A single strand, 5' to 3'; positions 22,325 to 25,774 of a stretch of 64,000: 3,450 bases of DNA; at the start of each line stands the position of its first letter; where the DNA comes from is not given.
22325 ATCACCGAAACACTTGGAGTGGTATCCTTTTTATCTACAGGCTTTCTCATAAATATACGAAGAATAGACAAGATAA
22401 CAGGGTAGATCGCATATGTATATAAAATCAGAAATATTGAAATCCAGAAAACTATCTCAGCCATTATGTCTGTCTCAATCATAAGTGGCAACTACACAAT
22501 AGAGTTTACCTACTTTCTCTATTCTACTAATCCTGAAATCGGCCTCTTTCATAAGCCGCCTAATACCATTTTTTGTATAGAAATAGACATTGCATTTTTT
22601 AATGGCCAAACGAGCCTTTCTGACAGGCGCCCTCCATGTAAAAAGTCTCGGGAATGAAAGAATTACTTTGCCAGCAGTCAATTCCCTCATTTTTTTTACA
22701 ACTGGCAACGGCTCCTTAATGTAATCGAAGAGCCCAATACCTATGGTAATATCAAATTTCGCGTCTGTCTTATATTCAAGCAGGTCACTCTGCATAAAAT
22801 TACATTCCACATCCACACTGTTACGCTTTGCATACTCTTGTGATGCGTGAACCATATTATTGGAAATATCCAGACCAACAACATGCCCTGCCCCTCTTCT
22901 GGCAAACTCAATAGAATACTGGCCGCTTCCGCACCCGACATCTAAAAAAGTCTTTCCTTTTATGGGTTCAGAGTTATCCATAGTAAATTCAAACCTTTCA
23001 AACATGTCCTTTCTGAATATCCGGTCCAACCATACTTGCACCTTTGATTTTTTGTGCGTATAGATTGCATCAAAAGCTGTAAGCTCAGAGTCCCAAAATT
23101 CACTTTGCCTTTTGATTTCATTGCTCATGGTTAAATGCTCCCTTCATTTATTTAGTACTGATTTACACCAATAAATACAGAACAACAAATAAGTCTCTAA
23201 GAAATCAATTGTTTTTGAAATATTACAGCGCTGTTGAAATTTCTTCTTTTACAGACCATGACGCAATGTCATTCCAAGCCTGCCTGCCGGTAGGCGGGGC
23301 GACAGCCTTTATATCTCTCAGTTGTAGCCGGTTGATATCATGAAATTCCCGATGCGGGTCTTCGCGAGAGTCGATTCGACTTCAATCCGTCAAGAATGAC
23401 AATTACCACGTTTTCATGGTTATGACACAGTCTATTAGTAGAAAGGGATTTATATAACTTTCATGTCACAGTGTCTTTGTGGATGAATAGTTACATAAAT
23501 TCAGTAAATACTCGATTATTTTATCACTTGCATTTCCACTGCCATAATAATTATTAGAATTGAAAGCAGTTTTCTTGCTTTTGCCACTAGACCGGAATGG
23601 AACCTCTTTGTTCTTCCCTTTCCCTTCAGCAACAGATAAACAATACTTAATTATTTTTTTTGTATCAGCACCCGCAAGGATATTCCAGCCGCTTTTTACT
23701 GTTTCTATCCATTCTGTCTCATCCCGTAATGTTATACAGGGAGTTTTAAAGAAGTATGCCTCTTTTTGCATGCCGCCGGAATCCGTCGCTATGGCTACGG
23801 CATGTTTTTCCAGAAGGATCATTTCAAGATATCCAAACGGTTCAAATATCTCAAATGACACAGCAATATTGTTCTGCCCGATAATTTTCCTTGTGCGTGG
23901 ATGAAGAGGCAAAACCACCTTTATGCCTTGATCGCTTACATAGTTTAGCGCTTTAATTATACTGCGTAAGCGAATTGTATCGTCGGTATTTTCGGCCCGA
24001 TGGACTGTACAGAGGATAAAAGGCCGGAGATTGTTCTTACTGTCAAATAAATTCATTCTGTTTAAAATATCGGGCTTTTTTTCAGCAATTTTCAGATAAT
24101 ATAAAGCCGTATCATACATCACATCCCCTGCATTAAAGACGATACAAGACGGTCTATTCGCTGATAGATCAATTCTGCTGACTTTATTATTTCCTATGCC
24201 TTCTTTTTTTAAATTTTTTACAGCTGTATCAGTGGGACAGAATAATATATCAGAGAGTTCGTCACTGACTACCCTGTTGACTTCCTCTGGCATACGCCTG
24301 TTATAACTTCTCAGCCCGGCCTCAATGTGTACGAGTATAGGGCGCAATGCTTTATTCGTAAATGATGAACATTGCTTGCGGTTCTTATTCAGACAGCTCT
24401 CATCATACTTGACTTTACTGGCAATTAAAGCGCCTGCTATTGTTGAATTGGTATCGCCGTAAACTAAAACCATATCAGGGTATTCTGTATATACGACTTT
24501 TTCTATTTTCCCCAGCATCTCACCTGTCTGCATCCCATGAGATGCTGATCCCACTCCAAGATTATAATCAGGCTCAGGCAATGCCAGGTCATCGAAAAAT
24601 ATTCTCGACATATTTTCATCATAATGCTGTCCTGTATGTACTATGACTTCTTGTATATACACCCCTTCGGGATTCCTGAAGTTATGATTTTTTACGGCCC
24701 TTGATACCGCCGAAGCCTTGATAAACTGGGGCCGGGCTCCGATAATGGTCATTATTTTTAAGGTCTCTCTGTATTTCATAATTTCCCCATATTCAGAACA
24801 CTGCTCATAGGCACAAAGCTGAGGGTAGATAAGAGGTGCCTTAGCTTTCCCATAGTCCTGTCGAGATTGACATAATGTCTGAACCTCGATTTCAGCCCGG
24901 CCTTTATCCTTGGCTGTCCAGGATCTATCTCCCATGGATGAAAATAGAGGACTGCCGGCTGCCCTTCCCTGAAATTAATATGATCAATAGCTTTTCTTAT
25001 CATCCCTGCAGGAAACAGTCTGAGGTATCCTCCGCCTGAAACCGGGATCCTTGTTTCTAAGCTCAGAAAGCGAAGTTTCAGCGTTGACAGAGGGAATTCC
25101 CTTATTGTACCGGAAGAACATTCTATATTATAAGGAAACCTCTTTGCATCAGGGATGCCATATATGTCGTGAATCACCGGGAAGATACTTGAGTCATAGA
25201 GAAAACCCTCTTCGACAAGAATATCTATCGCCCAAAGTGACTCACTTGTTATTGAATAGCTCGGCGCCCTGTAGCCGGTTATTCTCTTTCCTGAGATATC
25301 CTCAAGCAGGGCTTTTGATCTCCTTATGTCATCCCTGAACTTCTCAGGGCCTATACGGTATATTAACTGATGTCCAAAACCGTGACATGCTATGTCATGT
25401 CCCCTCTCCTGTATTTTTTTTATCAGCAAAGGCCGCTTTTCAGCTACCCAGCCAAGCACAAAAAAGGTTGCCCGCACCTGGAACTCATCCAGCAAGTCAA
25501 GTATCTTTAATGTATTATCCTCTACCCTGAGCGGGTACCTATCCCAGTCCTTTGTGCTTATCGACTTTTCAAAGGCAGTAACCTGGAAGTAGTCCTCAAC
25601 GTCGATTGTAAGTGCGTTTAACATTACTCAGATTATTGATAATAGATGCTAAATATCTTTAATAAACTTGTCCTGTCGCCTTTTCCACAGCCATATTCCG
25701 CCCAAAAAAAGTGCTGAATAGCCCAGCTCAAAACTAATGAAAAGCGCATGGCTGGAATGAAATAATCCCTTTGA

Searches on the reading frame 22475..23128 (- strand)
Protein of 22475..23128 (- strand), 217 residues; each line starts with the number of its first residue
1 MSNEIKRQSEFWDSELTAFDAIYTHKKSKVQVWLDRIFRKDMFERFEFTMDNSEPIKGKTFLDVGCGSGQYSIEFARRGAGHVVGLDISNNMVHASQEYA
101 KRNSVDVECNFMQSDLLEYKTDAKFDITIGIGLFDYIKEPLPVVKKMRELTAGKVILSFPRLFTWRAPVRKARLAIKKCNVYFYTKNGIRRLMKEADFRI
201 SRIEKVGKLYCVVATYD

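Call 9: search_protein_families(library=pfam, proteins=[window:22475-23128:-], max_evalue=0.001)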
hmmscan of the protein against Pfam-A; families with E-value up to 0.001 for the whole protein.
window:22475-23128:- (217 aa): 15 families
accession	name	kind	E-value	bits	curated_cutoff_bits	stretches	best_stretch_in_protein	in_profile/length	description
PF13847.12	Methyltransf_31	-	2.9e-17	63.2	27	1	57-156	3-106/145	Methyltransferase domain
PF13649.12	Methyltransf_25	-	7.3e-16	59.1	27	1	62-149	2-91/97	Methyltransferase domain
PF08241.18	Methyltransf_11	-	5.7e-13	49.8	21.2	1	62-150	1-86/95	Methyltransferase domain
PF08242.18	Methyltransf_12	-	1.3e-12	48.7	30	1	62-151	1-92/98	Methyltransferase domain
PF13489.12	Methyltransf_23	-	1.3e-12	48.2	27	1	55-200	20-161/164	Methyltransferase domain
PF01209.24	Ubie_methyltran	-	8.1e-11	42.1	20.1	1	47-137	37-130/233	ubiE/COQ5 methyltransferase family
PF06325.19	PrmA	-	1.2e-10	41.8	22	1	57-148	161-250/296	Ribosomal protein L11 methyltransferase (PrmA)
PF05175.20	MTS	-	1.7e-08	34.8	23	1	57-129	31-103/170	Methyltransferase small domain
PF02353.26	CMAS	-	2.3e-07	30.9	27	1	48-138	53-141/273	Mycolic acid cyclopropane synthetase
PF08003.17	Methyltransf_9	-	4.2e-07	29.7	23.8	1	54-155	112-215/315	Protein of unknown function (DUF1698)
PF01728.25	FtsJ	-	1.3e-05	25.6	24.1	1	54-125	20-84/181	FtsJ-like methyltransferase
PF03602.21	Cons_hypoth95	-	1.9e-05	24.9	24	1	40-112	30-96/182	Conserved hypothetical protein 95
PF07021.18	MetW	-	3.9e-05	23.8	21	1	58-167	14-117/193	Methionine biosynthesis protein MetW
PF13679.12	Methyltransf_32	-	0.00014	22.3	27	1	56-129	24-106/143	Methyltransferase domain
PF09445.16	Methyltransf_15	-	0.00096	19.2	22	0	59-125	2-67/165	RNA cap guanine-N2 methyltransferase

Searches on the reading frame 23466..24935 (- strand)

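Call 9: search_protein_families(library=pfam, proteins=[window:23466-24935:-], max_evalue=0.001)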
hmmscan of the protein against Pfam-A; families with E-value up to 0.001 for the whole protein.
window:23466-24935:- (489 aa): 1 family
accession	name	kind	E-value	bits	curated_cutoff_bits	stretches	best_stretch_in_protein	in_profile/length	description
PF02350.25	Epimerase_2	-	1.1e-90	304.4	30.6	2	201-477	94-346/347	UDP-N-acetylglucosamine 2-epimerase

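Call 10: search_protein_families(library=ncbifam, proteins=[window:23466-24935:-], max_evalue=0.00001)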
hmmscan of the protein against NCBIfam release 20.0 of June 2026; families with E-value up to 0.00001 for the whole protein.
window:23466-24935:- (489 aa): 1 family
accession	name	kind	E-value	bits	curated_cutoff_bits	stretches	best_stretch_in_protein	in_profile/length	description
TIGR00236.1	wecB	equivalog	5.2e-79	266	210.15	2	201-479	113-364/366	non-hydrolyzing UDP-N-acetylglucosamine 2-epimerase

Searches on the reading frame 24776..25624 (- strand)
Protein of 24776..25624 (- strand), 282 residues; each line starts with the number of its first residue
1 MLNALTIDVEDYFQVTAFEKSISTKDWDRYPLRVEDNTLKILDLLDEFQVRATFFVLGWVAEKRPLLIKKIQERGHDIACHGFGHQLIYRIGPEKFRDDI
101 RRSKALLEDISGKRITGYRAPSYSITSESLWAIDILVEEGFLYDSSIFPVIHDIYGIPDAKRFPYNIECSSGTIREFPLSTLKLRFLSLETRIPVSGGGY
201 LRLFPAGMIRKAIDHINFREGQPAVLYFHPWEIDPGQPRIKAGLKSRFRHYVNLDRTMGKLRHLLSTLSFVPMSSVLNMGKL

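Call 9: search_protein_families(library=pfam, proteins=[window:24776-25624:-], max_evalue=0.001)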
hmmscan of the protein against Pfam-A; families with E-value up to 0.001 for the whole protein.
window:24776-25624:- (282 aa): 3 families
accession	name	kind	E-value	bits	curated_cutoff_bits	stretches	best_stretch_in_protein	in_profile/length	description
PF11959.13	DUF3473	-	3.4e-46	156.9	29.6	1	145-277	1-129/130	Domain of unknown function (DUF3473)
PF01522.26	Polysacc_deac_1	-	5.1e-22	78.6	23.1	1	28-131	14-114/124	Polysaccharide deacetylase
PF10096.14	DUF2334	-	2.8e-05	24.2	26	1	67-231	58-189/203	Uncharacterized protein conserved in bacteria (DUF2334)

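Call 10: search_protein_families(library=ncbifam, proteins=[window:24776-25624:-], max_evalue=0.00001)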
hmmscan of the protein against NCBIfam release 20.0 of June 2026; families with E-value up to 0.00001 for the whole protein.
window:24776-25624:- (282 aa): 9 families
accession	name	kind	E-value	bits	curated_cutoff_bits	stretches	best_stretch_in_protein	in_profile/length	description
TIGR03006.1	pepcterm_polyde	equivalog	1.1e-117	392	276.2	1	3-277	1-271/272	XrtA system polysaccharide deacetylase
TIGR02764.1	spore_ybaN_pdaB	equivalog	7.1e-19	68.3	237.4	1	35-132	18-115/191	polysaccharide deacetylase family sporulation protein PdaB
TIGR04243.1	nodulat_NodB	equivalog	5e-17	62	240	1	38-127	17-106/197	chitooligosaccharide deacetylase NodB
NF045821.1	PgAcgDacpgdA1_Bac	equivalog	4.6e-14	52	400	1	38-132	103-198/282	peptidoglycan-N-acetylglucosamine deacetylase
TIGR02884.1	spore_pdaA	equivalog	1.1e-13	51.4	298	1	37-129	51-143/224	delta-lactam-biosynthetic de-N-acetylase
TIGR02873.1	spore_ylxY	hypoth_equivalog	1.2e-10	41.1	391.5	1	39-127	101-189/268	probable sporulation protein, polysaccharide deacetylase family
NF045820.1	PgAcgDacpgdA_Strep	equivalog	9.3e-08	31.3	800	1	37-128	282-373/463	peptidoglycan-N-acetylglucosamine deacetylase PgdA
TIGR03212.1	uraD_N-term-dom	equivalog_domain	1e-07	31.3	424.6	1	40-147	81-184/297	allantoinase PuuE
NF045822.1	PgAcgDacpgdA2_Bac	equivalog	8.3e-07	28.6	400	1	38-126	84-172/274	peptidoglycan-N-acetylglucosamine deacetylase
